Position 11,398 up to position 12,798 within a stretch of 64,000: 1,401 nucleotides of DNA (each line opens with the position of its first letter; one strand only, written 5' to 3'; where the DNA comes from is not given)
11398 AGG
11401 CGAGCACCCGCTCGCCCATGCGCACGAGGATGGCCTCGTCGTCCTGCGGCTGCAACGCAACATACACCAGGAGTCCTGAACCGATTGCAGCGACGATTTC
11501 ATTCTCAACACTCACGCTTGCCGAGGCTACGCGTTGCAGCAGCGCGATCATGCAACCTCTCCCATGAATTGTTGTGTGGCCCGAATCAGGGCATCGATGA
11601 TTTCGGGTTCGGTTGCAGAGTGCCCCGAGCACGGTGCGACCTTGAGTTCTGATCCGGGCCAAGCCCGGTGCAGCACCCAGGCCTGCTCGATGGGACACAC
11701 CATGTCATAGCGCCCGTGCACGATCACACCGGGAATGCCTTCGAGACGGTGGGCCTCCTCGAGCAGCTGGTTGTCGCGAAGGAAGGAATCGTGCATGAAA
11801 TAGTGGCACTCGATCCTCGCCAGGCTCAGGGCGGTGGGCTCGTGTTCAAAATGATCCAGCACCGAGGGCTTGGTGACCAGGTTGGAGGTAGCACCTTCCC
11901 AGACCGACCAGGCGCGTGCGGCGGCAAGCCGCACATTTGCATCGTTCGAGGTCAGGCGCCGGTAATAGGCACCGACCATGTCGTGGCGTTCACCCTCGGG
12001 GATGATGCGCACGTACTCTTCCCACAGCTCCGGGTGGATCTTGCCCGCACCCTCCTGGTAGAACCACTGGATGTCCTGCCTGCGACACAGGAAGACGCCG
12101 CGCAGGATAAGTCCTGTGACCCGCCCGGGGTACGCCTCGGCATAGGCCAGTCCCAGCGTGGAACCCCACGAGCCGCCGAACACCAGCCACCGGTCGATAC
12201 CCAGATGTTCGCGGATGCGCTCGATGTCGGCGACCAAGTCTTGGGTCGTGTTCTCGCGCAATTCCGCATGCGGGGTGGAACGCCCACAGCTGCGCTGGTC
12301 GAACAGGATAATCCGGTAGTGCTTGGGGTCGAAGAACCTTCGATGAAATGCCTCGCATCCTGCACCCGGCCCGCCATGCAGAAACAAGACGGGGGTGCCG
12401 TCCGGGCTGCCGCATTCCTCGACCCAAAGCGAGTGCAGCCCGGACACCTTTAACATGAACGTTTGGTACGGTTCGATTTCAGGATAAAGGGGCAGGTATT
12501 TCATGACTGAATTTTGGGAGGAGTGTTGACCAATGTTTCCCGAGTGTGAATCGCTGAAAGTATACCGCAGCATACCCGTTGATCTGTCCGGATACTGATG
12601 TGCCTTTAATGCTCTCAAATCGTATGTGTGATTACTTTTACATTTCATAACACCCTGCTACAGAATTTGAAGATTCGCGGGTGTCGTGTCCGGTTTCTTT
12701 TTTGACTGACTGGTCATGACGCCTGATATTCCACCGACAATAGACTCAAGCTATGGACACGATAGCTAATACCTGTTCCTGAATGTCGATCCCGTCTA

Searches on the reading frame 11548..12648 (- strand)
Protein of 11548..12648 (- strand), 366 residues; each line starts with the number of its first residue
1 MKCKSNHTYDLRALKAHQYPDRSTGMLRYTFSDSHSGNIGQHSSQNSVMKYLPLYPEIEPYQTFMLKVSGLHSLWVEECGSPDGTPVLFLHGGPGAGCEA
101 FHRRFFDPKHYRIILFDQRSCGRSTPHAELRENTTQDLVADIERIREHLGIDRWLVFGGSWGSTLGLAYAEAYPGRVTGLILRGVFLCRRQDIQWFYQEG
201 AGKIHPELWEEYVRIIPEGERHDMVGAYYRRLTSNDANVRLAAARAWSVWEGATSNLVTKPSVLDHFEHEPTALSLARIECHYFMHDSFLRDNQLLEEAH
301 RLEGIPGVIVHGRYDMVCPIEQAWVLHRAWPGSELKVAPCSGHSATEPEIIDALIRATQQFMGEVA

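Call 3: search_protein_families(library=pfam, proteins=[window:11548-12648:-], max_evalue=0.1)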
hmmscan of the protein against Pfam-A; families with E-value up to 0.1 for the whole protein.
window:11548-12648:- (366 aa): 4 families
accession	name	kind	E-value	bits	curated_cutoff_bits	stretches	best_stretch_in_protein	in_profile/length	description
PF00561.26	Abhydrolase_1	-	2.2e-30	106.6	25.8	1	86-345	2-240/245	alpha/beta hydrolase fold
PF12146.15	Hydrolase_4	-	8.2e-11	42.1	27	1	109-343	30-232/239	Serine aminopeptidase, S33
PF12697.13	Abhydrolase_6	-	1.3e-10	42.8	26.3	1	87-346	1-207/217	Alpha/beta hydrolase family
PF03096.20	Ndr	-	0.0023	17.1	23.3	1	134-198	81-145/283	Ndr family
